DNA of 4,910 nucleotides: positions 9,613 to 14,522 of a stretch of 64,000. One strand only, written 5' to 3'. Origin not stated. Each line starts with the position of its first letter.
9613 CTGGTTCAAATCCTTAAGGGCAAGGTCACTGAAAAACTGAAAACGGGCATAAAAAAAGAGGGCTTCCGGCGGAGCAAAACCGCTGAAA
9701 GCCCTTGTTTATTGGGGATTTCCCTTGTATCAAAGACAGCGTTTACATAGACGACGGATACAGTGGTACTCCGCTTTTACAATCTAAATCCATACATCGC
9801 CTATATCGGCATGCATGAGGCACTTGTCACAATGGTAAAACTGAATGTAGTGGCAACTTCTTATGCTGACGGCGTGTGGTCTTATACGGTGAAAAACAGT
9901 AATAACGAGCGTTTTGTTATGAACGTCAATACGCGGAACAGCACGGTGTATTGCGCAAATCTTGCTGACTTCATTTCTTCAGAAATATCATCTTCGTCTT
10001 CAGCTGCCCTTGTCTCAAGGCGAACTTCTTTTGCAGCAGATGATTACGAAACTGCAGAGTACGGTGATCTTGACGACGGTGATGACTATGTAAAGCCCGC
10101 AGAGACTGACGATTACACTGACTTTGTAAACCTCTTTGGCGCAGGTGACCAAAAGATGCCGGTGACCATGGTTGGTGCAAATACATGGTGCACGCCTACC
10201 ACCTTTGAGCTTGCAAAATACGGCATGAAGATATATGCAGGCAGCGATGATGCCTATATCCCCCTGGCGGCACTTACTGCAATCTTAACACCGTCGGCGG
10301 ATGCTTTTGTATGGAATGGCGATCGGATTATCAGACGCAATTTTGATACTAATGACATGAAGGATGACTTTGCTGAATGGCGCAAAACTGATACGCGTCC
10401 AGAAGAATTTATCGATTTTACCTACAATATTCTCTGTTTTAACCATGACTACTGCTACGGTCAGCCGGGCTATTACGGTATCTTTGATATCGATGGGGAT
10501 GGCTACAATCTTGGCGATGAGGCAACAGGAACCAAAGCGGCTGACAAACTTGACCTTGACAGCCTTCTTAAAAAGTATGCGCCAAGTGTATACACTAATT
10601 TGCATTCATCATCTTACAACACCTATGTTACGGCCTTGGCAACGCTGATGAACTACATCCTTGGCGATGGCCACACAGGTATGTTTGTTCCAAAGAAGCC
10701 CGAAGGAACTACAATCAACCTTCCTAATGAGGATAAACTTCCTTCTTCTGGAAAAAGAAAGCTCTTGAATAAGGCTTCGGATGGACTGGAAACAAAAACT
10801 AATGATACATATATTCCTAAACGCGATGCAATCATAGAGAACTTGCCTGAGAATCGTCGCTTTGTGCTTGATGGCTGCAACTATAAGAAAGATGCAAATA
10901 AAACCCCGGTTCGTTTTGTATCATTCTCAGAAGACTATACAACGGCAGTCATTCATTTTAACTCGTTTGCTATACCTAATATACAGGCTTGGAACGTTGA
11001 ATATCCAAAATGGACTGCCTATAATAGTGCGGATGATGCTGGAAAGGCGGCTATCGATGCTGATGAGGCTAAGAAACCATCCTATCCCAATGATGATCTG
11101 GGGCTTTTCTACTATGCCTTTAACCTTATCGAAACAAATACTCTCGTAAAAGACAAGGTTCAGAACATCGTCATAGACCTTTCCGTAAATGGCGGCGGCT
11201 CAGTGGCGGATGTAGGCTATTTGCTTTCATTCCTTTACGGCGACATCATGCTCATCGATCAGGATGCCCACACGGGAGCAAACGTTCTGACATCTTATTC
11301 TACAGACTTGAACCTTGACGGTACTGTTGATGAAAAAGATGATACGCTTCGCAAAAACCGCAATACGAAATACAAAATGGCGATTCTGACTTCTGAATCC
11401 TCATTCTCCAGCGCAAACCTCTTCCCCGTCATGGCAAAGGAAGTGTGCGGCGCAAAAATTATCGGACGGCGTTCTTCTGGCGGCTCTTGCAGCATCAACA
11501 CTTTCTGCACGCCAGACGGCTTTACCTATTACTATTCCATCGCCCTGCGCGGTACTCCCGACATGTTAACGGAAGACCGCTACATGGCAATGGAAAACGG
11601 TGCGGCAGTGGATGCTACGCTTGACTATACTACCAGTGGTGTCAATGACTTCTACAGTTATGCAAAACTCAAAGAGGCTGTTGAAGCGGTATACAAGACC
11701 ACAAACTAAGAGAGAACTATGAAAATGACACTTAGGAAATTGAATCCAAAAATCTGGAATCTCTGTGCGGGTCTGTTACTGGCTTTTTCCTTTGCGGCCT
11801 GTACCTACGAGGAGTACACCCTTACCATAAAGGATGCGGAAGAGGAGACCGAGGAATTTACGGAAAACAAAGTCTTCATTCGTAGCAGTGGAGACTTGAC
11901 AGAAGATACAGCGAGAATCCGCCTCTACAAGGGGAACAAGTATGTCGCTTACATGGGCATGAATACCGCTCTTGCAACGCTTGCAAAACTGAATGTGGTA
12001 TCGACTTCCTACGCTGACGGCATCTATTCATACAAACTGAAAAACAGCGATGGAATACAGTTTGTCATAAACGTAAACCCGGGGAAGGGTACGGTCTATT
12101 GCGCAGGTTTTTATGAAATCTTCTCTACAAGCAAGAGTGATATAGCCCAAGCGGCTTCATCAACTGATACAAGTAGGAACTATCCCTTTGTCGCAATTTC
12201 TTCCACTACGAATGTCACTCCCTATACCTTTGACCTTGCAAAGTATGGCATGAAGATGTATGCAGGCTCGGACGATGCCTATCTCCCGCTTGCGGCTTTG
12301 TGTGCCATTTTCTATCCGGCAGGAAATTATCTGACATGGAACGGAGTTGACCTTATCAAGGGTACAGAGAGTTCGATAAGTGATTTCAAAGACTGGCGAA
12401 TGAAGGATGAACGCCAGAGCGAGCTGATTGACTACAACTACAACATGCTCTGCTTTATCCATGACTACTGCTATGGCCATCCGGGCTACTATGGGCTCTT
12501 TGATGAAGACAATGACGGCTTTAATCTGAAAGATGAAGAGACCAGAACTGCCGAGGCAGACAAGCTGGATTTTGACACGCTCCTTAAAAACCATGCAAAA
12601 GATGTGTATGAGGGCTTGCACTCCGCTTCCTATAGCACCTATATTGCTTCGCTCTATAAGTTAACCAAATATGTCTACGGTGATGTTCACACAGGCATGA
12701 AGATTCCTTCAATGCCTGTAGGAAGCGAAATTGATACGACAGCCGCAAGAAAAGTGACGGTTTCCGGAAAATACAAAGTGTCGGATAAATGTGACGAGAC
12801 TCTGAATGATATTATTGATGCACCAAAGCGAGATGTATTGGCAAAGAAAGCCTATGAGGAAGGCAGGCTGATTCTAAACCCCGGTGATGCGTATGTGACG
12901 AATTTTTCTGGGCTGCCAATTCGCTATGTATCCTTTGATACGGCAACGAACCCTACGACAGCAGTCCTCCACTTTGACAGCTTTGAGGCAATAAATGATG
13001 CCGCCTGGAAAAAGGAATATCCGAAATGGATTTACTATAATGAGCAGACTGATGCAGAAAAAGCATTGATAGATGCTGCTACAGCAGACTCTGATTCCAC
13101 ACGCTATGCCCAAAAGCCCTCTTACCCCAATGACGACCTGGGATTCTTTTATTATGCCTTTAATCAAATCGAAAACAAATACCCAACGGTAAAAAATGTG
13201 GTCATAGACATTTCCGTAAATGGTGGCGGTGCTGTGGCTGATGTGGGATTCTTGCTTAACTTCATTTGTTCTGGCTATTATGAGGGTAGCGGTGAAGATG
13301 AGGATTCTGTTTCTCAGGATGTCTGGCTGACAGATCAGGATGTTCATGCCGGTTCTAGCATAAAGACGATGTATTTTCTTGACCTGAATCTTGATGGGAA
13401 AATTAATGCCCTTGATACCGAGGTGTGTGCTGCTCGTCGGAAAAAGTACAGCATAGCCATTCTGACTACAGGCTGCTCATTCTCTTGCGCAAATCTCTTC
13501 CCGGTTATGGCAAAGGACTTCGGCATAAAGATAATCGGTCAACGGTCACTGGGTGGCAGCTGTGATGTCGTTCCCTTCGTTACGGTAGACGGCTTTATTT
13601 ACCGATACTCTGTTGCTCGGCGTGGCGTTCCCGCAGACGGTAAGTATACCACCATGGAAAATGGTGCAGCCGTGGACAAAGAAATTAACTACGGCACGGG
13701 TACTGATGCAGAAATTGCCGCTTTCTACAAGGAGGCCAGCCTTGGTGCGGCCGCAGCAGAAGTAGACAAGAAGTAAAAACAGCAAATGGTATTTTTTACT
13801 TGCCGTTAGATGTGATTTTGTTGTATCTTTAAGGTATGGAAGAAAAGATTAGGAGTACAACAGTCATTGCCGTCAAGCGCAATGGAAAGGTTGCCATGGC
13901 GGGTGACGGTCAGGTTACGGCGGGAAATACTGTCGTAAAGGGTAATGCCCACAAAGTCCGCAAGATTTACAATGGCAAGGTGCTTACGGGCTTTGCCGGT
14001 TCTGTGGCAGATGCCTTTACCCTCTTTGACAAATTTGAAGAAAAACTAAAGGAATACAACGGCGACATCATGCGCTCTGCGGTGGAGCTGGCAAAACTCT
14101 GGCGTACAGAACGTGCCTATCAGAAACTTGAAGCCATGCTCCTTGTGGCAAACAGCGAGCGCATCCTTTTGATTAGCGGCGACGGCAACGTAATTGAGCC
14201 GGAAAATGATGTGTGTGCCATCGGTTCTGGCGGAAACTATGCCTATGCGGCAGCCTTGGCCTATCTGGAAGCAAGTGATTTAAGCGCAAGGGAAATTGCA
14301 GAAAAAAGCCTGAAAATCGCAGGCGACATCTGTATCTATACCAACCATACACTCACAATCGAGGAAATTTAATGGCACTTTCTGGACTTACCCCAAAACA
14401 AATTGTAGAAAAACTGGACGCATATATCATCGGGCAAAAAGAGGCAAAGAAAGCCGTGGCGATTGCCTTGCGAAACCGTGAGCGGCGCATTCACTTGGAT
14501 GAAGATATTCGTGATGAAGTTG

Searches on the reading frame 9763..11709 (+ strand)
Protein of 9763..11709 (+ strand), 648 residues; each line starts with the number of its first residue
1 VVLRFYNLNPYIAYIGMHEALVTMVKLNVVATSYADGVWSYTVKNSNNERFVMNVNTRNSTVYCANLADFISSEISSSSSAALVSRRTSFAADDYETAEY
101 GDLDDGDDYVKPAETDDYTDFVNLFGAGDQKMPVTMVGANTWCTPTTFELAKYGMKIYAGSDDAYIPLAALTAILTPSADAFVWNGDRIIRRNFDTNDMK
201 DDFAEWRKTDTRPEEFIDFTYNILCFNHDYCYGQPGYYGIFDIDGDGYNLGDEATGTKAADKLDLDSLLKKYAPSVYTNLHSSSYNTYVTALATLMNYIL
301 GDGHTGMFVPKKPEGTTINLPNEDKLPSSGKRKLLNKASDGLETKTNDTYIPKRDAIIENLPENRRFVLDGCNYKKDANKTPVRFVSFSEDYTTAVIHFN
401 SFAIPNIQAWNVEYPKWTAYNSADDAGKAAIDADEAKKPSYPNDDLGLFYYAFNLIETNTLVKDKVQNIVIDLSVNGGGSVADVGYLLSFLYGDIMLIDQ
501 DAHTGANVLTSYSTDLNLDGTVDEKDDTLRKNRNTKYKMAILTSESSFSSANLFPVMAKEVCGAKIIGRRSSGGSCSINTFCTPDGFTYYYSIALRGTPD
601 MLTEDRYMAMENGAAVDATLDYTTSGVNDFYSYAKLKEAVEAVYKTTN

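Call 6: search_protein_families(library=pfam, proteins=[window:9763-11709:+], max_evalue=0.01)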
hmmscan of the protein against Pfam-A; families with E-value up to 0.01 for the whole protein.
window:9763-11709:+ (648 aa): 1 family
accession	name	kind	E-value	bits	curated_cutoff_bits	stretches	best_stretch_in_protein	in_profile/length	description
PF03572.23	Peptidase_S41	-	4.2e-12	46.4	24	1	459-599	23-149/165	Peptidase family S41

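Call 7: search_protein_families(library=padloc, proteins=[window:9763-11709:+], max_evalue=0.01)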
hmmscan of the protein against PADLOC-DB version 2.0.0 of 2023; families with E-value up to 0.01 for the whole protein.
window:9763-11709:+ (648 aa): 0 families

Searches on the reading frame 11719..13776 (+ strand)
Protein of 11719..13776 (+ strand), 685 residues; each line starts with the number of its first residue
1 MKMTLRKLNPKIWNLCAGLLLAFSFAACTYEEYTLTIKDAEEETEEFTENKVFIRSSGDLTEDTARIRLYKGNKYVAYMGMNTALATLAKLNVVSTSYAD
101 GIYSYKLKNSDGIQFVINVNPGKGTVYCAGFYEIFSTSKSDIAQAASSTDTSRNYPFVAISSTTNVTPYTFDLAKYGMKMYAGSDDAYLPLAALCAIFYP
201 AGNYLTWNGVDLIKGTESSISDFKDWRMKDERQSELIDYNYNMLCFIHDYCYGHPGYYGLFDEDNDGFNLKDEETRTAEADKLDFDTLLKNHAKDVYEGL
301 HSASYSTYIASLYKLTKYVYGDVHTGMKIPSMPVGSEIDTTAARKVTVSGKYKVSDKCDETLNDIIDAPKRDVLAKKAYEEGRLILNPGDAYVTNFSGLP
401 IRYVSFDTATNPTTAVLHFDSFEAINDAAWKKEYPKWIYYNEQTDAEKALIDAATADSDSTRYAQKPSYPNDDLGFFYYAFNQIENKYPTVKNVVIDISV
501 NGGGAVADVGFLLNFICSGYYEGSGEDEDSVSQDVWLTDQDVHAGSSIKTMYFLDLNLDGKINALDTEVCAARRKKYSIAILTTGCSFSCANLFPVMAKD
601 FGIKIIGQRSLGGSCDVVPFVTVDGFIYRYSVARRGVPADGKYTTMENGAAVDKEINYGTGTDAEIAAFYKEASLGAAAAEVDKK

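Call 6: search_protein_families(library=pfam, proteins=[window:11719-13776:+], max_evalue=0.01)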
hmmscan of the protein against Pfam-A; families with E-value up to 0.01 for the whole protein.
window:11719-13776:+ (685 aa): 1 family
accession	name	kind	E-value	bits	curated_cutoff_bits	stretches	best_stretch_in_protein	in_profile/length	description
PF03572.23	Peptidase_S41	-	3.2e-07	30.5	24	1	479-635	20-146/165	Peptidase family S41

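Call 7: search_protein_families(library=padloc, proteins=[window:11719-13776:+], max_evalue=0.01)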
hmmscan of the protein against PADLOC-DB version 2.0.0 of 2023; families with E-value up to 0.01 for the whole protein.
window:11719-13776:+ (685 aa): 0 families

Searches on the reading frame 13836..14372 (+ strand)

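Call 6: search_protein_families(library=pfam, proteins=[window:13836-14372:+], max_evalue=0.01)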
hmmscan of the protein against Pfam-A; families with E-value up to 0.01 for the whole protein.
window:13836-14372:+ (178 aa): 1 family
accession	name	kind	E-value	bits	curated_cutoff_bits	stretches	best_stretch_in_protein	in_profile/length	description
PF00227.31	Proteasome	-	6.5e-27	94.8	22.4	1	7-177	4-188/189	Proteasome subunit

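Call 7: search_protein_families(library=padloc, proteins=[window:13836-14372:+], max_evalue=0.01)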
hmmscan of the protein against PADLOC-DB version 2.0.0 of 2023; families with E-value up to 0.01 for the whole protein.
window:13836-14372:+ (178 aa): 0 families
